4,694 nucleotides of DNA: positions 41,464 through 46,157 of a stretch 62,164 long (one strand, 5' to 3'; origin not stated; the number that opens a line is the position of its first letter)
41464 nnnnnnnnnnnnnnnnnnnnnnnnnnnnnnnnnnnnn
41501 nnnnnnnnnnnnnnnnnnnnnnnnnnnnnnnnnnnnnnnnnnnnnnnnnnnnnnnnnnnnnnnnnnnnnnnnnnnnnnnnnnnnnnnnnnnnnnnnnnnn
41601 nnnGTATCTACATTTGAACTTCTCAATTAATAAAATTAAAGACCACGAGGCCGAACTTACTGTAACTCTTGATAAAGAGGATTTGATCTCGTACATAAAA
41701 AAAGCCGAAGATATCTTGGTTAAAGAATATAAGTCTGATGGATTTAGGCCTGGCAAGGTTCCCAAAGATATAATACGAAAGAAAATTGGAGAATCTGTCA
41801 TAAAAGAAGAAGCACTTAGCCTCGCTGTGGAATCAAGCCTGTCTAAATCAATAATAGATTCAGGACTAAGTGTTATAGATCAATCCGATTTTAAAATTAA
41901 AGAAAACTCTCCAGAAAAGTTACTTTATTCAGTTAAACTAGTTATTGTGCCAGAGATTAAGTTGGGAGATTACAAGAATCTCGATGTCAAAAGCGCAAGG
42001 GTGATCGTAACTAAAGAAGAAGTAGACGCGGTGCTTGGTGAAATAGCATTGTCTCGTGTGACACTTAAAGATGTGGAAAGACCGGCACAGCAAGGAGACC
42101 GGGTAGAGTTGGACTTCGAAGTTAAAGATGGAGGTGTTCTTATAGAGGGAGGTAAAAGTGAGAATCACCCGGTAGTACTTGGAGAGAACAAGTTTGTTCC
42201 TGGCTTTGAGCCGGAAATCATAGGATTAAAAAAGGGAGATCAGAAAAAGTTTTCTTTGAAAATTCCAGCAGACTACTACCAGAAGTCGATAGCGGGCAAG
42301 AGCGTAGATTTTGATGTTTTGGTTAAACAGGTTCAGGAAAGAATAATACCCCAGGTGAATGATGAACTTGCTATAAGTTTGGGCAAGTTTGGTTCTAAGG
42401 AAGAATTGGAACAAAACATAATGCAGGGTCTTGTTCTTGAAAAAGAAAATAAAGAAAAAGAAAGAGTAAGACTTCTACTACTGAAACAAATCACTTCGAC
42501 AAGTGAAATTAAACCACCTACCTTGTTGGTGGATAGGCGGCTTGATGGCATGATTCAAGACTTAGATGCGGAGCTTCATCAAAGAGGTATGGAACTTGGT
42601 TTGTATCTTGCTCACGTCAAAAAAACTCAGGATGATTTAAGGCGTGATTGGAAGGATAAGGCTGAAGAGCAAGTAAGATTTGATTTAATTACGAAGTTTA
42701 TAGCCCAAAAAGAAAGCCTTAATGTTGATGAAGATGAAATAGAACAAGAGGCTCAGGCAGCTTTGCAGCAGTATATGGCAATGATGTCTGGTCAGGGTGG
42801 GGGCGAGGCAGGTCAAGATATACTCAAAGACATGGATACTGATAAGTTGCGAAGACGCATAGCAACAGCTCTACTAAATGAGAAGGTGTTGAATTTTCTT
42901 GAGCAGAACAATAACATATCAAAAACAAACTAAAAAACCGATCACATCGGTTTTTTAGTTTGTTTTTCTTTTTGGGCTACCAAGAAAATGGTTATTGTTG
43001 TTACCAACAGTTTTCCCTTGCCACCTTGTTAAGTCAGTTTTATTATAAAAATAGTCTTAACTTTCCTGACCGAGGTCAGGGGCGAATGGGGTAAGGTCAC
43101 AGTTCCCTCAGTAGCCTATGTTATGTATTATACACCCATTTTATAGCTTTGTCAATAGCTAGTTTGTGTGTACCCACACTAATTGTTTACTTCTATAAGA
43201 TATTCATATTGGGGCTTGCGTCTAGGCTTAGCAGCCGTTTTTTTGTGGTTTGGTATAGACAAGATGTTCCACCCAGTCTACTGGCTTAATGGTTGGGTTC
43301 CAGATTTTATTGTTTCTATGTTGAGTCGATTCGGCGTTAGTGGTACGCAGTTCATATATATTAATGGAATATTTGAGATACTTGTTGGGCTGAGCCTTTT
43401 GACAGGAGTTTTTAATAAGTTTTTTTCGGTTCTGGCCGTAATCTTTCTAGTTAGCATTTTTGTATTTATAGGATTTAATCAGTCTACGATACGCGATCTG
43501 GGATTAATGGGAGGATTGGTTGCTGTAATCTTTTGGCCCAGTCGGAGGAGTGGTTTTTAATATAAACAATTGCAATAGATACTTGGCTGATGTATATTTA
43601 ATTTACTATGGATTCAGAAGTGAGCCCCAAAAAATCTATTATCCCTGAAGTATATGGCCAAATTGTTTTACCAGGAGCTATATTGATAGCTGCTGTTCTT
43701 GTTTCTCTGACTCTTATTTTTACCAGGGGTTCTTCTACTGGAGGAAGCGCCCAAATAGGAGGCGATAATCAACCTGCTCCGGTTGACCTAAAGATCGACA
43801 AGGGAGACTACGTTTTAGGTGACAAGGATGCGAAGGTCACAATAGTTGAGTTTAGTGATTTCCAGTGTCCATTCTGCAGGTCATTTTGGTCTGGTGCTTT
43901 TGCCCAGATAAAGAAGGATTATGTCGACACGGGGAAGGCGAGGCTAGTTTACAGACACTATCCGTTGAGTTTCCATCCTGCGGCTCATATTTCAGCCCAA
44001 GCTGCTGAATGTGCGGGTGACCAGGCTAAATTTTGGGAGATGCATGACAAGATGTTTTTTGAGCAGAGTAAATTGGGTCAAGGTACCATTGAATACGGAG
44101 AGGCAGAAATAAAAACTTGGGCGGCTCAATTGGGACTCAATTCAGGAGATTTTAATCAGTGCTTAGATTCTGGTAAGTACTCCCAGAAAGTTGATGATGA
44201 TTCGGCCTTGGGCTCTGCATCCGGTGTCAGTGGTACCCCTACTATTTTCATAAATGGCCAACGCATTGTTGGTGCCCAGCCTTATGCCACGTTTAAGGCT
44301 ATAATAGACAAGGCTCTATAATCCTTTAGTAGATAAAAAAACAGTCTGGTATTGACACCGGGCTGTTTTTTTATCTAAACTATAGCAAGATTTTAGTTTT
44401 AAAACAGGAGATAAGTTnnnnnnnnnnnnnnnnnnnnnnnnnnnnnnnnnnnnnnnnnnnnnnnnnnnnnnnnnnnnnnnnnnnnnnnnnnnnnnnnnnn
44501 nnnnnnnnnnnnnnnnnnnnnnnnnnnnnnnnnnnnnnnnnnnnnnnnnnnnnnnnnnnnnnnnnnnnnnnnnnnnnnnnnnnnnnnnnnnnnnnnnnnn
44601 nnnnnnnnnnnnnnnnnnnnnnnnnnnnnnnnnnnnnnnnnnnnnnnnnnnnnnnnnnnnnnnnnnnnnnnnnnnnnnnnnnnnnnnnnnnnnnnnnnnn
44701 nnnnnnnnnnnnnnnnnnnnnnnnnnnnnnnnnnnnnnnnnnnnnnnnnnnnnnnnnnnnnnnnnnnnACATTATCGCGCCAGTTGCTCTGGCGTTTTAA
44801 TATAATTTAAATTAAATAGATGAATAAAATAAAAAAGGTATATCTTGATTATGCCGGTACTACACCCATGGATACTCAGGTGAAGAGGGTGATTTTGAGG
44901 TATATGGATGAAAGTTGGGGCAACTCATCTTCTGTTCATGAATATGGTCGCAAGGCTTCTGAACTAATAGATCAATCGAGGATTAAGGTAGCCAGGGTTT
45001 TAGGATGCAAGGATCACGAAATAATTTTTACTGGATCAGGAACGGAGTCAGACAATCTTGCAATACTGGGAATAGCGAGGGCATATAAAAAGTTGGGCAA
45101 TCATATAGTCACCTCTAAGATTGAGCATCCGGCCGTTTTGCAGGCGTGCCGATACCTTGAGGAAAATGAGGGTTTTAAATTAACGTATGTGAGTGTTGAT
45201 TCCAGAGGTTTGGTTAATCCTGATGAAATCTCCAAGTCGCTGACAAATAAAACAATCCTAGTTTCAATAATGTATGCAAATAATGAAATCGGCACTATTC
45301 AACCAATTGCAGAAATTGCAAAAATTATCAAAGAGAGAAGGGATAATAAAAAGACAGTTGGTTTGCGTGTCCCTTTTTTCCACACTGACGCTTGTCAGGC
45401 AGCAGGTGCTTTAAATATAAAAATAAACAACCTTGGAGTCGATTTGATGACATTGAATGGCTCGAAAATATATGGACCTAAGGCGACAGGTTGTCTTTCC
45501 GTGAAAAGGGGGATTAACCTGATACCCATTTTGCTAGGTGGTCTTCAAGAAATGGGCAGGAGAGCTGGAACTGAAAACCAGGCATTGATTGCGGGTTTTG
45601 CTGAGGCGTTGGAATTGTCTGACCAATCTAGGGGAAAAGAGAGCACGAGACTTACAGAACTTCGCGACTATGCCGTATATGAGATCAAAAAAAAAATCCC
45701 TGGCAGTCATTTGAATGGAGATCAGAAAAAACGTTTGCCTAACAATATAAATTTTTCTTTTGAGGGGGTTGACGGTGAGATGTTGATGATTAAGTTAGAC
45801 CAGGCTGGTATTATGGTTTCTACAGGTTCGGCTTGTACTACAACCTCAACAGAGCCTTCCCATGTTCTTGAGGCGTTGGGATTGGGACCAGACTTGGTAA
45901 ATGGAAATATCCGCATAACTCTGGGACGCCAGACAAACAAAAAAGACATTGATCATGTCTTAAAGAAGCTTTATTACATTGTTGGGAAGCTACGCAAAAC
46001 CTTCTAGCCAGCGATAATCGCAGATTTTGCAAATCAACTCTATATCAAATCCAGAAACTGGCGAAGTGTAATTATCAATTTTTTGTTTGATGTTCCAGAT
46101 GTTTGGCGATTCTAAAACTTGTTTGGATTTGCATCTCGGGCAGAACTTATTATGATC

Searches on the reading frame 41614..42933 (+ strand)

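Call 16: search_protein_families(library=pfam, proteins=[window:41614-42933:+], max_evalue=0.001)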
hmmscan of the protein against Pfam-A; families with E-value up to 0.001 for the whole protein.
window:41614-42933:+ (439 aa): 3 families
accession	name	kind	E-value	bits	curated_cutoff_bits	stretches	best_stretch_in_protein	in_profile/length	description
PF05697.18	Trigger_N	-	2.9e-30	105.9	22.2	1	1-143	1-143/144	Bacterial trigger factor protein (TF)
PF05698.19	Trigger_C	-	1.7e-18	67.6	22.7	1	263-429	3-160/162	Bacterial trigger factor protein (TF) C-terminus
PF00254.34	FKBP_C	-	1.2e-09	38.8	21.1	1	156-235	3-91/94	FKBP-type peptidyl-prolyl cis-trans isomerase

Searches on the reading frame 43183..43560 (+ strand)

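Call 61: search_protein_families(library=pfam, proteins=[window:43183-43560:+], max_evalue=0.01)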
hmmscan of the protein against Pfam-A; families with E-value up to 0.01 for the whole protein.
window:43183-43560:+ (125 aa): 2 families
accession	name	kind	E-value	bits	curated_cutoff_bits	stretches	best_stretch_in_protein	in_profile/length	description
PF07681.17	DoxX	-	1.1e-08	36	23.6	1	12-95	5-82/85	DoxX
PF07291.16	MauE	-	1.3e-05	25.9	27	1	7-101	3-92/128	Methylamine utilisation protein MauE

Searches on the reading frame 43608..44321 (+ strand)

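Call 17: search_protein_families(library=pfam, proteins=[window:43608-44321:+], max_evalue=0.001)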
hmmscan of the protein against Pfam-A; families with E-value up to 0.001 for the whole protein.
window:43608-44321:+ (237 aa): 3 families
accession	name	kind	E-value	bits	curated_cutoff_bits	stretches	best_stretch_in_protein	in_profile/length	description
PF13462.12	Thioredoxin_4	-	6.3e-36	124.5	23.2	1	66-235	4-165/165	Thioredoxin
PF01323.26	DSBA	-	1e-19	71.5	25.6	2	129-233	91-190/191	DSBA-like thioredoxin domain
PF13098.12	Thioredoxin_2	-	6.5e-08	33.3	27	1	74-232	4-103/104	Thioredoxin-like domain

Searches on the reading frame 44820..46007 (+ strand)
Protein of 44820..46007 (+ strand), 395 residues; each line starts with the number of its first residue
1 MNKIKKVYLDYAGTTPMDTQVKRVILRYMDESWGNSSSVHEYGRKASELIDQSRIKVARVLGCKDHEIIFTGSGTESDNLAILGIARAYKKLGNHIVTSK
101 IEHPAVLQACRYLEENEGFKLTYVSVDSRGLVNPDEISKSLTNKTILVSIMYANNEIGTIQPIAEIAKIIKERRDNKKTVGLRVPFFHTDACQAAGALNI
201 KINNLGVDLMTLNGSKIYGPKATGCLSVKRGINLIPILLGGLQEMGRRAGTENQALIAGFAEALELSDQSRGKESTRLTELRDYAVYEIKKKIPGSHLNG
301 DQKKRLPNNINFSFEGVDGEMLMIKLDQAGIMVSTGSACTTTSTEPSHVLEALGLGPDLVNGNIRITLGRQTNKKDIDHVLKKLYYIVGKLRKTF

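Call 16: search_protein_families(library=pfam, proteins=[window:44820-46007:+], max_evalue=0.001)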
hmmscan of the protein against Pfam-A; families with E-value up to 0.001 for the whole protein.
window:44820-46007:+ (395 aa): 2 families
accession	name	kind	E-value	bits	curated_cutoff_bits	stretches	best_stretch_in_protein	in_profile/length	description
PF00266.25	Aminotran_5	-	3.3e-69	234.1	21.5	1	7-379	1-370/371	Aminotransferase class-V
PF01212.27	Beta_elim_lyase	-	0.00025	20.9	27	1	57-177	41-162/288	Beta-eliminating lyase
